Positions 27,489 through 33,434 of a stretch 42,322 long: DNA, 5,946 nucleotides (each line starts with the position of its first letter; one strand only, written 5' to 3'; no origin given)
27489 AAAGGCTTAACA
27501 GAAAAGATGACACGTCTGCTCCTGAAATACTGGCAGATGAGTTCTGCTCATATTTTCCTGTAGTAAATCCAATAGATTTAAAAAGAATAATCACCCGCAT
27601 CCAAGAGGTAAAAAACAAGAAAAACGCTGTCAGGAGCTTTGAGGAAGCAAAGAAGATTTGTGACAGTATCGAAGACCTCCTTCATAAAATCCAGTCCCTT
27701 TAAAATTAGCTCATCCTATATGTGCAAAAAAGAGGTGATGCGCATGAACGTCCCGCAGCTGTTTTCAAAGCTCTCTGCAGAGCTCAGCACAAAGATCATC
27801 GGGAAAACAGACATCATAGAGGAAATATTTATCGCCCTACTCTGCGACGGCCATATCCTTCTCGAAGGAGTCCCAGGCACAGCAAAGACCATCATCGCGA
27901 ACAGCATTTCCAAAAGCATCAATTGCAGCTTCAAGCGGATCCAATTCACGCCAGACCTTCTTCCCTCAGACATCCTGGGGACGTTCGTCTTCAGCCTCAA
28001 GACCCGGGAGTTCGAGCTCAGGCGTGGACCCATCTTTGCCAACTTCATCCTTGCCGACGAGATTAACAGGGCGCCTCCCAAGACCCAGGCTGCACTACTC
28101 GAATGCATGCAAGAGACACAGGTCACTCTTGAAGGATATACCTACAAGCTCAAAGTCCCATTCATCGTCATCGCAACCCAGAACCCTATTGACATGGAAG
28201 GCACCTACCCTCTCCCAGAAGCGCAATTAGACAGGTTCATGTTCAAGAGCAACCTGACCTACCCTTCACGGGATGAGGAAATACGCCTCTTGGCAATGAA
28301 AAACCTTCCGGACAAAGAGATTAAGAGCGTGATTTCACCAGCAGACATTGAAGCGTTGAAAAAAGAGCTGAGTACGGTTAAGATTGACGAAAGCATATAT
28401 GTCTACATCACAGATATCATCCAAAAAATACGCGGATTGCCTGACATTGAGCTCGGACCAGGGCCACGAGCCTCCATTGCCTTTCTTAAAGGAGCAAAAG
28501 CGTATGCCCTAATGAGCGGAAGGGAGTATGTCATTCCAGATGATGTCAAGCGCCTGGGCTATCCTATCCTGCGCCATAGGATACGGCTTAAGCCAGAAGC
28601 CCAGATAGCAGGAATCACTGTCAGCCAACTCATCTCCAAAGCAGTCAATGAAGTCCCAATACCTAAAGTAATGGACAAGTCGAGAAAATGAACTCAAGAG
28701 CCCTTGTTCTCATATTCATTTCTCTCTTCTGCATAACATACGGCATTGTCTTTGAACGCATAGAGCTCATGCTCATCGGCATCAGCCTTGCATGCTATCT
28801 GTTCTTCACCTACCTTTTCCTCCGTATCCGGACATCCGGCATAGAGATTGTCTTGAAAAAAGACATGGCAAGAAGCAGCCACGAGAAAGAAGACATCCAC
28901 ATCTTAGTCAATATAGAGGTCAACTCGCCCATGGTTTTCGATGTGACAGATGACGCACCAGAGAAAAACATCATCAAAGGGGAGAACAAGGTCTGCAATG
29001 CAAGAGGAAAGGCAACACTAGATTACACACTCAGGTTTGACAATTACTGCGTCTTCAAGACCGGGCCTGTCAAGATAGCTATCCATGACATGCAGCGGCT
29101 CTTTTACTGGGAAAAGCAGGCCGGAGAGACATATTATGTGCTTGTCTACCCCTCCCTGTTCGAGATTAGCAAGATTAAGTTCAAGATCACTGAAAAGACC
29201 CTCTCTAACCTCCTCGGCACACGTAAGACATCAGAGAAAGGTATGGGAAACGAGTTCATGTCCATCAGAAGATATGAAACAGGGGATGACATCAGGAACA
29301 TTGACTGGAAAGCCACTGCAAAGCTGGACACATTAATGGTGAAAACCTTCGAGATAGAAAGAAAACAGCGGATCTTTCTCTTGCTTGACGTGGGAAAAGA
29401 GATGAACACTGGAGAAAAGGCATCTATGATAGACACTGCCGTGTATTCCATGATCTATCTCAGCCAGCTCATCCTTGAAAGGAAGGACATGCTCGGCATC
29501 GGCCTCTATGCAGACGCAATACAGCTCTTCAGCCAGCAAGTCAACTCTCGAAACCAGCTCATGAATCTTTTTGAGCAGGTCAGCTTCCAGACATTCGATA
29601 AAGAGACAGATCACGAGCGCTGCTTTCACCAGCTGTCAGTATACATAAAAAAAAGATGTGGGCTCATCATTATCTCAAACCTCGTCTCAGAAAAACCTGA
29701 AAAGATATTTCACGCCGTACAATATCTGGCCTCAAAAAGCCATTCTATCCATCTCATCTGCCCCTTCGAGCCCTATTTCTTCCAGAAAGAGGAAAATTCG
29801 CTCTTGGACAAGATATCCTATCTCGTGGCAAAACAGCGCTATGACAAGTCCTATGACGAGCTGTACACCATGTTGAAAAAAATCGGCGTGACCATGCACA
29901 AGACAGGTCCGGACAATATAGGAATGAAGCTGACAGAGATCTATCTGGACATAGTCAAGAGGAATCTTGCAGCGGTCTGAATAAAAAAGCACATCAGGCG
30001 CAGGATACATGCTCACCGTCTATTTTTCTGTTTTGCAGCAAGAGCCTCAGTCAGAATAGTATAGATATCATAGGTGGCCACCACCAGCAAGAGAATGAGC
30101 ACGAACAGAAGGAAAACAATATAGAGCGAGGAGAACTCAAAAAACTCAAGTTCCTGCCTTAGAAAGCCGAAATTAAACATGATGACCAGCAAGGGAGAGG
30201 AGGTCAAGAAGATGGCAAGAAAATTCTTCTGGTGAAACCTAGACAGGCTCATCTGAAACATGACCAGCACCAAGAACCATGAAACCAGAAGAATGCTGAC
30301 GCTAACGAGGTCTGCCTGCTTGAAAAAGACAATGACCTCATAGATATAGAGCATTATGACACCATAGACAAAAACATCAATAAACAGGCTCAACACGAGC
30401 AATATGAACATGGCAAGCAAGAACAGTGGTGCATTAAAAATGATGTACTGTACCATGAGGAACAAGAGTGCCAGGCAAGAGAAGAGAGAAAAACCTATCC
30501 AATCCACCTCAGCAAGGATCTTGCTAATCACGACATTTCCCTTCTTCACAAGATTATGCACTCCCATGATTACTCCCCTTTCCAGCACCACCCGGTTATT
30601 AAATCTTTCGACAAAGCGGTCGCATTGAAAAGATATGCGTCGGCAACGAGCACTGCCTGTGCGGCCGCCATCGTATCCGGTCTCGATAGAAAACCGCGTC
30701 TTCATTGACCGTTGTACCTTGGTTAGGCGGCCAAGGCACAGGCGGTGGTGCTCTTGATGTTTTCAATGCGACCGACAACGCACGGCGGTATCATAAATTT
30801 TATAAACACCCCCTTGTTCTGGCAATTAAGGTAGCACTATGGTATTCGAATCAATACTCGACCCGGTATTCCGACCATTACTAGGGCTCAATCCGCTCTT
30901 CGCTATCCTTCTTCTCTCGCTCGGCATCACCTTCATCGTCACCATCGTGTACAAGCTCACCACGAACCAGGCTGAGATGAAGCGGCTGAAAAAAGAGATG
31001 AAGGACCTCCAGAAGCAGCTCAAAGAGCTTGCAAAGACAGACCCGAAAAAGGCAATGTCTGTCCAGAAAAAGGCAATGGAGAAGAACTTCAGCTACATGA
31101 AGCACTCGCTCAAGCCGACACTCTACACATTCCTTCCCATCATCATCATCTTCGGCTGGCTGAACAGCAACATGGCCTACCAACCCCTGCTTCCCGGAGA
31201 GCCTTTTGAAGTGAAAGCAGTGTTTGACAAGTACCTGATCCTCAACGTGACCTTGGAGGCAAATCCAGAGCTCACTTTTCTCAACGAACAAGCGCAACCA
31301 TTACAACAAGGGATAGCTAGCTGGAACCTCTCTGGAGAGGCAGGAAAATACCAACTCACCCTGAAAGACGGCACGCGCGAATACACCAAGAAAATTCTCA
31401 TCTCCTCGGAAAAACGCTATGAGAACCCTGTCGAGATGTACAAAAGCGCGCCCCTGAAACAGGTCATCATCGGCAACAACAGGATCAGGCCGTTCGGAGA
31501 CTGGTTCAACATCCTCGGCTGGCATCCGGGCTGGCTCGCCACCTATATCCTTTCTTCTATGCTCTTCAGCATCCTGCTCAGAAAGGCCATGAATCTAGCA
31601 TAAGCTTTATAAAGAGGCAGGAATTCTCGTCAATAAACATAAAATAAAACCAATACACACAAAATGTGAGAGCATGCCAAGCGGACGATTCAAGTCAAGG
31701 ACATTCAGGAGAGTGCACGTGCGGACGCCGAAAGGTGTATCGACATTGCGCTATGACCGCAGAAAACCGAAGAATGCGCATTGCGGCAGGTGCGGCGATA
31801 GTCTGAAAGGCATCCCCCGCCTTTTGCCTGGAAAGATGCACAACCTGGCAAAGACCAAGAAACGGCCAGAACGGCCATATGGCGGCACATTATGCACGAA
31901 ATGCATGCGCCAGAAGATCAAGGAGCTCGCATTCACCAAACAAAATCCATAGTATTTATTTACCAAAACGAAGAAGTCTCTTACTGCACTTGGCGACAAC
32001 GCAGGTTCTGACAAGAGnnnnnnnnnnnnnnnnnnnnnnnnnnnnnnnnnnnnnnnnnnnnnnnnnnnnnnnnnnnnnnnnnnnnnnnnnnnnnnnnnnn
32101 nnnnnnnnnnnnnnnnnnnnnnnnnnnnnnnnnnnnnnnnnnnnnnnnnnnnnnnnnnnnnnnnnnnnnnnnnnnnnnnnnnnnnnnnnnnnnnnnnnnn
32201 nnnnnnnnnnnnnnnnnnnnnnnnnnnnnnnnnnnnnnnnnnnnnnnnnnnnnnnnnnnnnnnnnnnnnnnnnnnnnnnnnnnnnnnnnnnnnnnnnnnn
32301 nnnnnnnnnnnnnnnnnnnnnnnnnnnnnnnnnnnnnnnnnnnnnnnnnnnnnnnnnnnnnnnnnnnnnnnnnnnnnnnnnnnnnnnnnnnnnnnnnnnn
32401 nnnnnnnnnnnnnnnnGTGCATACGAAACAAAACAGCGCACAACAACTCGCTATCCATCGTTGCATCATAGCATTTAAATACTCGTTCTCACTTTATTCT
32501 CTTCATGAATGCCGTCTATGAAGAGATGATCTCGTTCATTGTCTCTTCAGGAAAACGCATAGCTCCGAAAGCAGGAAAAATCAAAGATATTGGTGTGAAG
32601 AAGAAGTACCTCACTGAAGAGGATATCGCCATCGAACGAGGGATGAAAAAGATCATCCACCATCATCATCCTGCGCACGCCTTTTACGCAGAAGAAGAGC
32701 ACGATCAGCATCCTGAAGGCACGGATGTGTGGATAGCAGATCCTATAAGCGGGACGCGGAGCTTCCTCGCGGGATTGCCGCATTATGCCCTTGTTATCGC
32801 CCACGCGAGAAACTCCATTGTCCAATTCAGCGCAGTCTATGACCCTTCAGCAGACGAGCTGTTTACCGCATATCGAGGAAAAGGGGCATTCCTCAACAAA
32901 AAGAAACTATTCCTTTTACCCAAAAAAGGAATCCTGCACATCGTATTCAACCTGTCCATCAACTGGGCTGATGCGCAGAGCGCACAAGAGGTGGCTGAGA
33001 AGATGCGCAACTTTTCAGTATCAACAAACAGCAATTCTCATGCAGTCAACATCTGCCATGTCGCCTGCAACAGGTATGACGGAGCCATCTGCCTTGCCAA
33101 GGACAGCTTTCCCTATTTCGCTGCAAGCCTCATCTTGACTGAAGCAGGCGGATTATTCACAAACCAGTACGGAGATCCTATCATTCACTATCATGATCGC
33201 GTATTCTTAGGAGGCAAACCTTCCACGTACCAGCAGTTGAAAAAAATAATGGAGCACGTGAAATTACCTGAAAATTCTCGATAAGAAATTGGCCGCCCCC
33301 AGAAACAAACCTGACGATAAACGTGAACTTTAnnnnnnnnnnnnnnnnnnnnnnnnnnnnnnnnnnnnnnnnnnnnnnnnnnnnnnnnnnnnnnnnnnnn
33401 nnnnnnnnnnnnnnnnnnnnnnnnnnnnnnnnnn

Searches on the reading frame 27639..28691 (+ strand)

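Call 48: search_protein_families(library=pfam, proteins=[window:27639-28691:+], max_evalue=0.001)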
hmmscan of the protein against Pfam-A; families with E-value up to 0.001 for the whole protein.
window:27639-28691:+ (350 aa): 6 families
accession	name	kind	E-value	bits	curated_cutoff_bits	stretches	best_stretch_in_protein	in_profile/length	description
PF07726.17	AAA_3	-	9.9e-64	213.5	27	1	72-202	1-131/131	ATPase family associated with various cellular activities (AAA)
PF17863.7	AAA_lid_2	-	1.4e-20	73.2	22.7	1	268-333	7-72/74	AAA lid domain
PF07728.20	AAA_5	-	7.7e-15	55.6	22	1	72-200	1-139/139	AAA domain (dynein-related subfamily)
PF20030.5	bpMoxR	-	1e-10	41.5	27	1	45-219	6-179/205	MoxR domain in the MoxR-vWA-beta-propeller ternary systems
PF00158.32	Sigma54_activat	-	7.5e-06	26.2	20.2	1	59-182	11-142/168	Sigma-54 interaction domain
PF00004.35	AAA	-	1.3e-05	26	21.2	1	73-185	1-112/131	ATPase family associated with various cellular activities (AAA)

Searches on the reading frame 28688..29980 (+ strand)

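Call 48: search_protein_families(library=pfam, proteins=[window:28688-29980:+], max_evalue=0.001)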
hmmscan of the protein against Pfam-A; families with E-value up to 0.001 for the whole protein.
window:28688-29980:+ (430 aa): 1 family
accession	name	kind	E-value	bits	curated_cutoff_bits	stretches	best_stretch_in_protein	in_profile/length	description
PF01882.25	DUF58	-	1.9e-19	70.2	23.4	1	193-352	2-162/216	Protein of unknown function DUF58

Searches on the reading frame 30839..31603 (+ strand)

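Call 48: search_protein_families(library=pfam, proteins=[window:30839-31603:+], max_evalue=0.001)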
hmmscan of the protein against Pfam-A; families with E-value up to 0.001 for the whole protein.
window:30839-31603:+ (254 aa): 3 families
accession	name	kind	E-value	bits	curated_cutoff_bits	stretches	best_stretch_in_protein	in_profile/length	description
PF01956.21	EMC3_TMCO1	-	3.3e-17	63.2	27.1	1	5-115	2-115/169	Integral membrane protein EMC3/TMCO1-like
PF06305.16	LapA_dom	-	5.9e-05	23.3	28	1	19-61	18-63/64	Lipopolysaccharide assembly protein A domain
PF02096.25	60KD_IMP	-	0.00015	22.3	35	1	21-108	3-87/163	60Kd inner membrane protein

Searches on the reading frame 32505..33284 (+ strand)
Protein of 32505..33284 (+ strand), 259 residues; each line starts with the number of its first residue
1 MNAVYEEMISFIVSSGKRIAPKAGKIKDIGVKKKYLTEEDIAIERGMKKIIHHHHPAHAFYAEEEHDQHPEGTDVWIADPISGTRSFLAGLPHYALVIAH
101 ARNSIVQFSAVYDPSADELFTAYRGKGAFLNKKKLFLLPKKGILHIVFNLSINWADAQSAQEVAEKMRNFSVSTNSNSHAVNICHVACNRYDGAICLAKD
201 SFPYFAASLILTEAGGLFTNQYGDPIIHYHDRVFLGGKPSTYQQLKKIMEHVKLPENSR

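Call 48: search_protein_families(library=pfam, proteins=[window:32505-33284:+], max_evalue=0.001)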
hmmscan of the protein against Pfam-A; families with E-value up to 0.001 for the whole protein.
window:32505-33284:+ (259 aa): 1 family
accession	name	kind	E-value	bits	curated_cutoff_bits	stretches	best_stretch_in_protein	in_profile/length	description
PF00459.30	Inositol_P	-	1.2e-30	107.4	27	1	34-242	40-259/271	Inositol monophosphatase family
